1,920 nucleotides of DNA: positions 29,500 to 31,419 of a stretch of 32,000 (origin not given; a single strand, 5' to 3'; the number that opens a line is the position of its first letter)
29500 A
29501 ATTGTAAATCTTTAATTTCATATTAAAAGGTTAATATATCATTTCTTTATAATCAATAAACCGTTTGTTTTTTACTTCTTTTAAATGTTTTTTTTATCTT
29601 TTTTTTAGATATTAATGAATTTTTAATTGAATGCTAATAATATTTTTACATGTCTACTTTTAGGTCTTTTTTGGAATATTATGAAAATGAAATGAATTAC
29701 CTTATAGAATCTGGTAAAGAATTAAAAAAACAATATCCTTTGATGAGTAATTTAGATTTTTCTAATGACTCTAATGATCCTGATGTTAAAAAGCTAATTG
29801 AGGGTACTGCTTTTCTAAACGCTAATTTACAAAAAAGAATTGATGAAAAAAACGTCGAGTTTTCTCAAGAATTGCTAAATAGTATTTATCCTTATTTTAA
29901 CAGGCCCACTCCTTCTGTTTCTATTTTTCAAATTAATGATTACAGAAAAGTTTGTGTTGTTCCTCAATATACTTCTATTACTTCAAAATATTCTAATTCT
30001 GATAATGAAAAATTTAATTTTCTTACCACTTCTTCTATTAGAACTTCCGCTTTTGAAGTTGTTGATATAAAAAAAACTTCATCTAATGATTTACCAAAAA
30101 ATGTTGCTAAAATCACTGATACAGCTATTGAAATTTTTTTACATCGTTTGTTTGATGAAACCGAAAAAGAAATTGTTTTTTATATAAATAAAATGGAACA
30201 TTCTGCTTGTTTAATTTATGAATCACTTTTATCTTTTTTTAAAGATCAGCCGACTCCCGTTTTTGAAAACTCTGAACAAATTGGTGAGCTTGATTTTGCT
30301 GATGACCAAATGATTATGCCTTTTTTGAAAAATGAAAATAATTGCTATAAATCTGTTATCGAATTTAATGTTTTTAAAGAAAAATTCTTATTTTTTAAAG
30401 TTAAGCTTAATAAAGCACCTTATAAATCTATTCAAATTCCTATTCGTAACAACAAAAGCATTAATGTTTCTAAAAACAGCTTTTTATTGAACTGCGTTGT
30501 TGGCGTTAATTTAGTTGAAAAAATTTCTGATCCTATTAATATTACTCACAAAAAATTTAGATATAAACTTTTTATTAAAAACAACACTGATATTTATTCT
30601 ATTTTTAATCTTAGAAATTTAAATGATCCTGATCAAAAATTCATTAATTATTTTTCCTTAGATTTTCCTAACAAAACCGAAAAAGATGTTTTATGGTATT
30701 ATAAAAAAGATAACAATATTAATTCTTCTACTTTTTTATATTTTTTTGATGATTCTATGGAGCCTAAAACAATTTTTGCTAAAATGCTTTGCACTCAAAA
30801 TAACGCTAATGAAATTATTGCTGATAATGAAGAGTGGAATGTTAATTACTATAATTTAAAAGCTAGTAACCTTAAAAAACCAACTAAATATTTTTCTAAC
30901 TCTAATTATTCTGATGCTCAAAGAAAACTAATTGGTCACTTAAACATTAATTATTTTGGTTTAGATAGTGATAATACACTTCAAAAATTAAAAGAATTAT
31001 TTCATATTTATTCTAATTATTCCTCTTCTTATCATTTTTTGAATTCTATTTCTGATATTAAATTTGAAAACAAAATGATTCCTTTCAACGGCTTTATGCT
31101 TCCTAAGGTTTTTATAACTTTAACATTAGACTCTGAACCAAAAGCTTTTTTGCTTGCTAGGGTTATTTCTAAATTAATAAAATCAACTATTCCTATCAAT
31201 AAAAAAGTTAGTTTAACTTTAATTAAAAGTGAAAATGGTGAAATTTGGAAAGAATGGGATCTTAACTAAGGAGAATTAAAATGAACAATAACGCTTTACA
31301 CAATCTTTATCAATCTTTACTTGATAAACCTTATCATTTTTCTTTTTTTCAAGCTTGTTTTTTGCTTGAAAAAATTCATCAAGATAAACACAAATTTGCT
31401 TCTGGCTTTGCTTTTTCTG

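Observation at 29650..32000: T6SS baseplate genes tssF-tssG appear abruptly beside cysS, with no tssE upstream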

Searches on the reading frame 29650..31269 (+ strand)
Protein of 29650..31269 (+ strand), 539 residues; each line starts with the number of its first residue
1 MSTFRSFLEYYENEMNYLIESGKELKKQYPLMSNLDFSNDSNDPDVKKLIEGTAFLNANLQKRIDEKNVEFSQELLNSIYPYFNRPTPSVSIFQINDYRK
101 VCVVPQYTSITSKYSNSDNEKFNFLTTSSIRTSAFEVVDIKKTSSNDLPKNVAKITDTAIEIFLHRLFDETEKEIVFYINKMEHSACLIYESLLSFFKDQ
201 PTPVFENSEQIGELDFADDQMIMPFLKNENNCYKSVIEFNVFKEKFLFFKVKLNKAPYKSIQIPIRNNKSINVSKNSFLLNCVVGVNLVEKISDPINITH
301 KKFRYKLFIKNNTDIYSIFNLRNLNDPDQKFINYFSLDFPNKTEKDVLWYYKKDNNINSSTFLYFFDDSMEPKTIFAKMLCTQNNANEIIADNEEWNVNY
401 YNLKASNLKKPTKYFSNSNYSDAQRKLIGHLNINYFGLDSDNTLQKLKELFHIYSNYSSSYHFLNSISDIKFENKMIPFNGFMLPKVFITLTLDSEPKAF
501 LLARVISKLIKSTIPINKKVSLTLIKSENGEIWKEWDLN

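Call 9: search_protein_families(library=pfam, proteins=[window:29650-31266:+], max_evalue=1)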
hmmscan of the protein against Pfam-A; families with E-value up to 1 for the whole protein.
window:29650-31266:+ (539 aa): 1 family
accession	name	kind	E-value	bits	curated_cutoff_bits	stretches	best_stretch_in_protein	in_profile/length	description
PF05947.17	T6SS_TssF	-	4.4e-63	214.2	25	1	6-537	4-602/608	Type VI secretion system, TssF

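Call 10: search_protein_families(library=ncbifam, proteins=[window:29650-31266:+], max_evalue=1)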
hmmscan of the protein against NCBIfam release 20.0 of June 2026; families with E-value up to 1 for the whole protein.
window:29650-31266:+ (539 aa): 1 family
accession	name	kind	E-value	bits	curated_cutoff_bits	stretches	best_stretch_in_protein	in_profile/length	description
TIGR03359.1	VI_chp_6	equivalog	8.1e-57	193.4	260.3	1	7-537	1-591/600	type VI secretion system baseplate subunit TssF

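Call 11: find_encoding_contigs(protein=window:29650-31269:+, flank=10000, max_places=6)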
Protein window:29650-31269:+ (539 aa): no gene with exactly this product is on record in the collection.

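Call 12: find_homologous_proteins(query=window:29650-31266:+)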
Query window:29650-31266:+ (539 aa): 9 proteins with E <= 0.001 among 8000 candidates.
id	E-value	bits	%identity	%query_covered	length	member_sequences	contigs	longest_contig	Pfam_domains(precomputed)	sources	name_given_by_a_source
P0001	0.0e+0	1169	100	99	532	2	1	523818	PF05947.18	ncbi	-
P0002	2.6e-248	843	70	99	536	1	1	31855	PF05947.18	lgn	-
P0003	4.1e-228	776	65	99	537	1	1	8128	PF05947.18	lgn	-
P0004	1.0e-212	726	59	99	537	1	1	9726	PF05947.18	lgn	-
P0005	4.3e-149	516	46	99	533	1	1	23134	PF05947.18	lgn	-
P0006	2.7e-148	513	47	99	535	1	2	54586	PF05947.18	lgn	-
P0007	5.3e-78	281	36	98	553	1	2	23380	PF05947.18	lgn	-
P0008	5.5e-12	63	25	56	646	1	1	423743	PF05947.18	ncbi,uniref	ncbi:type VI secretion system baseplate subunit TssF [Yoonia sp. 2307UL14-13]|uniref:type VI secreti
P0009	1.1e-7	49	25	75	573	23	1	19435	PF05947.18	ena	-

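Call 13: find_encoding_contigs(protein=P0001, flank=10000, max_places=4)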
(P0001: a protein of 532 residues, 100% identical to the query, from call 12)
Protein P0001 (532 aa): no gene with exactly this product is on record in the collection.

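Call 14: list_cluster_members(proteins=[P0001, P0002, P0005, P0007])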
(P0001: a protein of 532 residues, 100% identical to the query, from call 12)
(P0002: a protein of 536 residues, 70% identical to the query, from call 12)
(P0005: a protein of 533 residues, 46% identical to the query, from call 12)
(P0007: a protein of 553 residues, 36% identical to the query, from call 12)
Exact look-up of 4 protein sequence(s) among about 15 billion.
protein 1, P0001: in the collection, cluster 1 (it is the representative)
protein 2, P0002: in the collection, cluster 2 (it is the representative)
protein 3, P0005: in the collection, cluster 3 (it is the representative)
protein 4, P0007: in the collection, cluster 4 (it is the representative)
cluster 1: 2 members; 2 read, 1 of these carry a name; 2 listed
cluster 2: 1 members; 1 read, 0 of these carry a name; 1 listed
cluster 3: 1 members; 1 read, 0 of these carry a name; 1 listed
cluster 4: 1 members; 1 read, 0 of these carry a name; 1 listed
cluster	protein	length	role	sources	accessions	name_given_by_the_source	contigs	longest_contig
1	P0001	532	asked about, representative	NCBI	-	-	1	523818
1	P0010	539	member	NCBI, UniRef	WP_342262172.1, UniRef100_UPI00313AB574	type VI secretion system baseplate subunit TssF [Alphaproteobacteria bacterium ... | type VI secretion system baseplate subunit TssF n=1 Tax=Alphaproteobacteria bacterium ...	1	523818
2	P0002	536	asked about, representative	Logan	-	-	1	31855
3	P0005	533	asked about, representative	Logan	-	-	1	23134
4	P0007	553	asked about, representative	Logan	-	-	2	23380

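Call 15: find_related_loci(query=window:29650-31266:+, collection=genome_contigs, flank=10000)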
Query window:29650-31266:+ (539 aa) in genome_contigs; peptide patterns used: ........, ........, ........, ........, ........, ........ (x = any residue, [..] = any of these).
46 stretches matched a pattern, but none encodes a relative of the query by tblastn (E <= 1e-3).

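Call 16: find_encoding_contigs(protein=P0002, flank=10000, max_places=3)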
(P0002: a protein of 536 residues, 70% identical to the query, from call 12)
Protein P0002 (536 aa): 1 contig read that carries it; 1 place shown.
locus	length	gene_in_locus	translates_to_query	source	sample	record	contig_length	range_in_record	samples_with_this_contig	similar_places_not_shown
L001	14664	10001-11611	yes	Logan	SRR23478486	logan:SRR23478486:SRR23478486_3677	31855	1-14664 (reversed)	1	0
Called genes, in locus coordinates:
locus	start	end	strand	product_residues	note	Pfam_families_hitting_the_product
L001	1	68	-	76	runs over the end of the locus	PF00366:Ribosomal_S17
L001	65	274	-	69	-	-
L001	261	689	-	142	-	PF00252:Ribosomal_L16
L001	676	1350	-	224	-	PF07650:KH_2, PF00189:Ribosomal_S3_C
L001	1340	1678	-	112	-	PF00237:Ribosomal_L22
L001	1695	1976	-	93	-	PF00203:Ribosomal_S19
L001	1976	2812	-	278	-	PF00181:Ribosomal_L2_N, PF03947:Ribosomal_L2_C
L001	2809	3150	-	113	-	PF00276:Ribosomal_L23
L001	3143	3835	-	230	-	PF00573:Ribosomal_L4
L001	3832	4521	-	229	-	PF00297:Ribosomal_L3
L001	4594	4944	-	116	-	PF00338:Ribosomal_S10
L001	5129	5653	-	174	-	PF13419:HAD_2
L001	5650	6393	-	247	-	PF01381:HTH_3, PF12844:HTH_19 (faint), PF13443:HTH_26, PF13560:HTH_31 (weak)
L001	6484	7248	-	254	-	-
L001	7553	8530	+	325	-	PF02463:SMC_N, PF13175:AAA_15, PF13476:AAA_23, PF13555:AAA_29 (faint), PF00005:ABC_tran (faint), PF13304:AAA_21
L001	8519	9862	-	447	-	PF01921:tRNA-synt_1f (faint), PF01406:tRNA-synt_1e, PF09334:tRNA-synt_1g (faint)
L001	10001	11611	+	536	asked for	PF05947:T6SS_TssF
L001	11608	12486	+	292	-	PF06996:T6SS_TssG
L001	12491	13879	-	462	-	PF00772:DnaB, PF13481:AAA_25, PF03796:DnaB_C, PF06745:ATPase (weak)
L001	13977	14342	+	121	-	PF00383:dCMP_cyt_deam_1, PF14437:MafB19-deam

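Call 17: find_encoding_contigs(protein=P0006, flank=10000, max_places=3)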
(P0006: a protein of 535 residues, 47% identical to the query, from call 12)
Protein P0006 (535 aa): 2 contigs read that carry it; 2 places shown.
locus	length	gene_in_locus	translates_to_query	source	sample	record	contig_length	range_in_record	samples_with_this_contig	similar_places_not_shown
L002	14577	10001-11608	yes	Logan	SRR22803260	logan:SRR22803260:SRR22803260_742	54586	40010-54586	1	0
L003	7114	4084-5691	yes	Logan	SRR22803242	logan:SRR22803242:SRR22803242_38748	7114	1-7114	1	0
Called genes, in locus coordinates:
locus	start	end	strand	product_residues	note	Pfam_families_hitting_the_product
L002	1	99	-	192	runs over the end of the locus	PF00281:Ribosomal_L5, PF00673:Ribosomal_L5_C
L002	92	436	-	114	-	PF00467:KOW (weak), PF17136:ribosomal_L24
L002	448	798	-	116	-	PF00238:Ribosomal_L14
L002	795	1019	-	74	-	PF00366:Ribosomal_S17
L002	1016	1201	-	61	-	-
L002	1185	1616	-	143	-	PF00252:Ribosomal_L16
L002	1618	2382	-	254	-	PF07650:KH_2, PF00189:Ribosomal_S3_C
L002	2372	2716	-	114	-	PF00237:Ribosomal_L22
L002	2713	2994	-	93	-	PF00203:Ribosomal_S19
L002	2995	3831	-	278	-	PF00181:Ribosomal_L2_N, PF03947:Ribosomal_L2_C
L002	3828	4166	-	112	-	PF00276:Ribosomal_L23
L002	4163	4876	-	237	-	PF00573:Ribosomal_L4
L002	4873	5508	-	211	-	PF00297:Ribosomal_L3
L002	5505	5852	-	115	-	PF00338:Ribosomal_S10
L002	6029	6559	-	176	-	PF13419:HAD_2, PF00702:Hydrolase (weak), PF13242:Hydrolase_like (weak)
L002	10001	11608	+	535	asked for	PF05947:T6SS_TssF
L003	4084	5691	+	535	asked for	PF05947:T6SS_TssF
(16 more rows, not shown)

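Call 22: find_encoding_contigs(protein=P0007, flank=10000, max_places=3)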
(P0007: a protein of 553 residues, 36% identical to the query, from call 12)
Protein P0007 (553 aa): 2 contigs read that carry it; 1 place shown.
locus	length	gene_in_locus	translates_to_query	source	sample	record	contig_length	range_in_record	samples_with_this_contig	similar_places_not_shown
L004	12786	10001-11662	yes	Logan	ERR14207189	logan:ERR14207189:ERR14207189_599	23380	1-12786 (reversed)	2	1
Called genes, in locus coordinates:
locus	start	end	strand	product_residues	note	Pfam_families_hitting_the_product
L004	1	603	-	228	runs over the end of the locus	PF07650:KH_2, PF00189:Ribosomal_S3_C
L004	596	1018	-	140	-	PF00237:Ribosomal_L22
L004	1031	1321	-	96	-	PF00203:Ribosomal_S19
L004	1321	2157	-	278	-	PF00181:Ribosomal_L2_N, PF03947:Ribosomal_L2_C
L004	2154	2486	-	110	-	PF00276:Ribosomal_L23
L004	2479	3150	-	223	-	PF00573:Ribosomal_L4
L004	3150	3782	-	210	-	PF00297:Ribosomal_L3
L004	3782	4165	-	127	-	PF00338:Ribosomal_S10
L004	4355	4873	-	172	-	PF13419:HAD_2, PF00702:Hydrolase, PF13242:Hydrolase_like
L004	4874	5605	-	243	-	PF01381:HTH_3, PF12844:HTH_19 (weak), PF13443:HTH_26, PF13560:HTH_31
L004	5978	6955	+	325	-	PF02463:SMC_N (weak), PF13175:AAA_15 (weak)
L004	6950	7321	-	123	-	-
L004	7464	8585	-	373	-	-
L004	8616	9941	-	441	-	PF01406:tRNA-synt_1e, PF01921:tRNA-synt_1f (faint), PF09334:tRNA-synt_1g (faint)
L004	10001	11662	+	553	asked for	PF05947:T6SS_TssF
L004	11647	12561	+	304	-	PF06996:T6SS_TssG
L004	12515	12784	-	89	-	?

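Call 23: find_encoding_contigs(protein=P0005, flank=10000, max_places=3)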
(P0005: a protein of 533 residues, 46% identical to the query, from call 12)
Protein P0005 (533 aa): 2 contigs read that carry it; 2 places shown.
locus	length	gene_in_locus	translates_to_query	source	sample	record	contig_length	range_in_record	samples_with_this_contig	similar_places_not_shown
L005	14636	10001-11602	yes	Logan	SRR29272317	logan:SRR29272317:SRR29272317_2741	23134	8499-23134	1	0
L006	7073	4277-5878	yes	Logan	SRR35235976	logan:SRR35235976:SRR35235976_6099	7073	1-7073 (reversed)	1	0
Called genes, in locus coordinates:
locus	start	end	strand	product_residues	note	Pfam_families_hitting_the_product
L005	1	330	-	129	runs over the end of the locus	PF00467:KOW, PF17136:ribosomal_L24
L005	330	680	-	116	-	PF00238:Ribosomal_L14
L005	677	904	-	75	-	PF00366:Ribosomal_S17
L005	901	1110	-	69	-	-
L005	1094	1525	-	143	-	PF00252:Ribosomal_L16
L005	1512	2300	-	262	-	PF07650:KH_2, PF00189:Ribosomal_S3_C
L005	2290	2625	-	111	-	PF00237:Ribosomal_L22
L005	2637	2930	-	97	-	PF00203:Ribosomal_S19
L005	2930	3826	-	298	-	PF00181:Ribosomal_L2_N, PF03947:Ribosomal_L2_C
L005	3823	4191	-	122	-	PF00276:Ribosomal_L23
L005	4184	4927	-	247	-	PF00573:Ribosomal_L4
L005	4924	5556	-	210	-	PF00297:Ribosomal_L3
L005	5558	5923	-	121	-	PF00338:Ribosomal_S10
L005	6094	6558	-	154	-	PF13419:HAD_2, PF00702:Hydrolase (weak)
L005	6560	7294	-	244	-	PF01381:HTH_3, PF13443:HTH_26 (weak), PF13560:HTH_31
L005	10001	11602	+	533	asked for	PF05947:T6SS_TssF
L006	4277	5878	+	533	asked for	PF05947:T6SS_TssF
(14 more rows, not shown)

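Call 28: find_related_loci(query=A2, collection=genome_contigs, flank=10000)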
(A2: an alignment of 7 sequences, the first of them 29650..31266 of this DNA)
Query A2 (539 aa) in genome_contigs; peptide patterns used: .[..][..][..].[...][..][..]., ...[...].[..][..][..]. (x = any residue, [..] = any of these).
232 stretches matched a pattern; 34 encode a relative of the query (tblastn E <= 1e-3); 34 distinct loci.
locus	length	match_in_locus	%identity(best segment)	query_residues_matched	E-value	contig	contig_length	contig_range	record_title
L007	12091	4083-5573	29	7-456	4e-41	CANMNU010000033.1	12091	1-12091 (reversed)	MAG: Alphaproteobacteria bacterium isolate ZH-15may19-298 genome assembly, contig: ZH-15May19-c14822, whole genome shotg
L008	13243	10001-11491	27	6-456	2e-37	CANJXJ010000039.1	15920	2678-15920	MAG: Alphaproteobacteria bacterium isolate RH-23may17-873 genome assembly, contig: RH-23may17-C27649, whole genome shotg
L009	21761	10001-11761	26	6-536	4e-37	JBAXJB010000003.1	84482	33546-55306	MAG: Alphaproteobacteria bacterium isolate ELA364 MAG364_3, whole genome shotgun sequence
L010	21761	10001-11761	26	6-536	9e-37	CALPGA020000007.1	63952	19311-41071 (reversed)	MAG: Candidatus Finniella inopinata isolate HRS-ES2-bin-430 genome assembly, contig: HRS-ES2-C381, whole genome shotgun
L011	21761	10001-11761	26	6-536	8e-36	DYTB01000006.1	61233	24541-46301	MAG TPA_asm: Candidatus Odyssella sp. isolate SulCav_PC08_3_2_39_12 SulCav_PC08-3_107_length_61233_cov_6.987479, whole g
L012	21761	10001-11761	26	6-537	2e-32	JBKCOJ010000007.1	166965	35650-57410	MAG: Pseudomonadota bacterium isolate samp_455_metabat2_141 samp_455_601814, whole genome shotgun sequence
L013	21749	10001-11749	24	10-536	3e-30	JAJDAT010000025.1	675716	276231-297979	MAG: Nitrospinia bacterium isolate OFTM166 OFTM166_24, whole genome shotgun sequence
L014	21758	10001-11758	26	7-536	2e-36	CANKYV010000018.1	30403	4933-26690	MAG: Alphaproteobacteria bacterium isolate ZE05-15may19-24 genome assembly, contig: ZE05-15May19-c264, whole genome shot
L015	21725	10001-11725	23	10-536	9e-29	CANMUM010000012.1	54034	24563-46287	uncultured Rhodobacteraceae bacterium isolate 2B2-46-3Z.fasta genome assembly, contig: NODE_12, whole genome shotgun seq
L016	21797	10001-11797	23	7-536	6e-28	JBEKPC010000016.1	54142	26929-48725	MAG: Bryobacteraceae bacterium isolate SPRUCE 455 SPRUCE_455_16, whole genome shotgun sequence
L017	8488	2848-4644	22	7-536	1e-27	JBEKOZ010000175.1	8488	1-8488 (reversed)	MAG: Bryobacteraceae bacterium isolate SPRUCE 452 SPRUCE_452_175, whole genome shotgun sequence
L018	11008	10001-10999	27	6-315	2e-27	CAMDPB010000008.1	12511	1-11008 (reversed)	MAG: Candidatus Finniella inopinata isolate TrE-03may19-185 genome assembly, contig: TrE-03may19-C7279, whole genome sho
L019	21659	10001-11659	22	10-533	1e-26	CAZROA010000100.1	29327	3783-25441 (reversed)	MAG TPA_asm: uncultured Thermodesulfobacteriota bacterium isolate binchicken_co219_9 genome assembly, contig: k141_15242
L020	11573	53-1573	21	7-471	3e-26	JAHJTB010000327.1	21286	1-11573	MAG: Proteobacteria bacterium isolate OS_PC_MetaG.mb.36 OS_PC_MetaG.mb.36_k141_474409, whole genome shotgun sequence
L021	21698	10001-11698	20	8-534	7e-25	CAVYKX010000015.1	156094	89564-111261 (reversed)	MAG: Candidatus Sulfomarinibacteraceae bacterium isolate MFD03804.bin.2.5 genome assembly, contig: contig_53590, whole g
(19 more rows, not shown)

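Call 31: search_protein_families(library=pfam, proteins=[L010:2032-3060:+, L010:4011-5102:-, L010:5194-6216:+, L010:6192-7367:+, L010:7449-9908:+, L010:9983-11791:+, L010:11749-12759:+, L010:12954-16139:-, L010:16300-17151:+, L010:17133-18785:+], max_evalue=0.001)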
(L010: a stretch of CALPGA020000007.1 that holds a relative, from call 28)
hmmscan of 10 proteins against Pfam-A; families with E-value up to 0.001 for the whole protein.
L010:2032-3060:+ (343 aa): 1 family
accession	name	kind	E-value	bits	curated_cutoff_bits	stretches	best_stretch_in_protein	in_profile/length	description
PF07661.19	MORN_2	-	1.5e-09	37.4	29.6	1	235-255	1-21/22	MORN repeat variant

L010:4011-5102:- (363 aa): 1 family
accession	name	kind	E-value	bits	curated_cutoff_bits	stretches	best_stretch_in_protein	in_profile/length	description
PF01734.28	Patatin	-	1e-20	75.2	27.7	1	12-206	2-187/191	Patatin-like phospholipase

L010:5194-6216:+ (341 aa): 3 families
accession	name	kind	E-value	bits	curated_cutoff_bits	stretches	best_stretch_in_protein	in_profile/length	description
PF00814.31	TsaD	-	4.3e-90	302.4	24.8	1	27-311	2-264/264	tRNA N6-adenosine threonylcarbamoyltransferase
PF22521.2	HypF_C_2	-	1.8e-06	28.4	27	1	179-298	115-228/241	Carbamoyltransferase, Kae1-like Domain, second subdomain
PF02543.21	Carbam_trans_N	-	0.00018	21.5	24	1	220-284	266-321/346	Carbamoyltransferase N-terminus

L010:6192-7367:+ (392 aa): 3 families
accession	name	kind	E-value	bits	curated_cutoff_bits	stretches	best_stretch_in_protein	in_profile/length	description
PF07690.21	MFS_1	-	3.1e-46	158.3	33.4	1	16-355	1-346/347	Major Facilitator Superfamily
PF00083.30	Sugar_tr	-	1.2e-08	34.8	22.3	1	48-178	48-185/452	Sugar (and other) transporter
PF06609.19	TRI12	-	3.1e-07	29.7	23.2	1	13-184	46-217/599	Fungal trichothecene efflux pump (TRI12)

L010:7449-9908:+ (820 aa): 0 families

L010:9983-11791:+ (603 aa): 1 family
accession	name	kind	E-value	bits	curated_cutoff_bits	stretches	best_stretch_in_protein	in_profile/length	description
PF05947.17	T6SS_TssF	-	7.1e-160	533.9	25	1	5-599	2-607/608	Type VI secretion system, TssF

L010:11749-12759:+ (337 aa): 1 family
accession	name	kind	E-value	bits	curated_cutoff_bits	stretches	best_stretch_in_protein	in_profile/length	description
PF06996.16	T6SS_TssG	-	3.6e-55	187.8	24.6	1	27-325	2-303/304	Type VI secretion, TssG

L010:12954-16139:- (1061 aa): 2 families
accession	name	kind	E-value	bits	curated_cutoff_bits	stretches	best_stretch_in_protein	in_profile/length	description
PF08238.18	Sel1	-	5.8e-49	163.2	30.7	1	567-601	3-36/36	Sel1 repeat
PF11101.13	DUF2884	-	0.00023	21.3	30.6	0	579-602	55-78/228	Protein of unknown function (DUF2884)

L010:16300-17151:+ (284 aa): 1 family
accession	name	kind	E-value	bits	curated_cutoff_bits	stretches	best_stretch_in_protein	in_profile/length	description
PF00398.26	RrnaAD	-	3.5e-48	164.4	24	1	20-278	4-260/263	Ribosomal RNA adenine dimethylase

L010:17133-18785:+ (551 aa): 4 families
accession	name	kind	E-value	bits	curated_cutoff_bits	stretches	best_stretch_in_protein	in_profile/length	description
PF00557.29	Peptidase_M24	-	1.6e-50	172.3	23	1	279-488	2-208/208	Metallopeptidase family M24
PF16189.11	Creatinase_N_2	-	9.4e-26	91.2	29.7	1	136-276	1-161/161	Creatinase/Prolidase N-terminal domain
PF16188.10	Peptidase_M24_C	-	1.4e-17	63.8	28.9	1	493-549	1-59/63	C-terminal region of peptidase_M24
PF01321.24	Creatinase_N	-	3e-14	54.1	22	1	7-120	2-110/128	Creatinase/Prolidase N-terminal domain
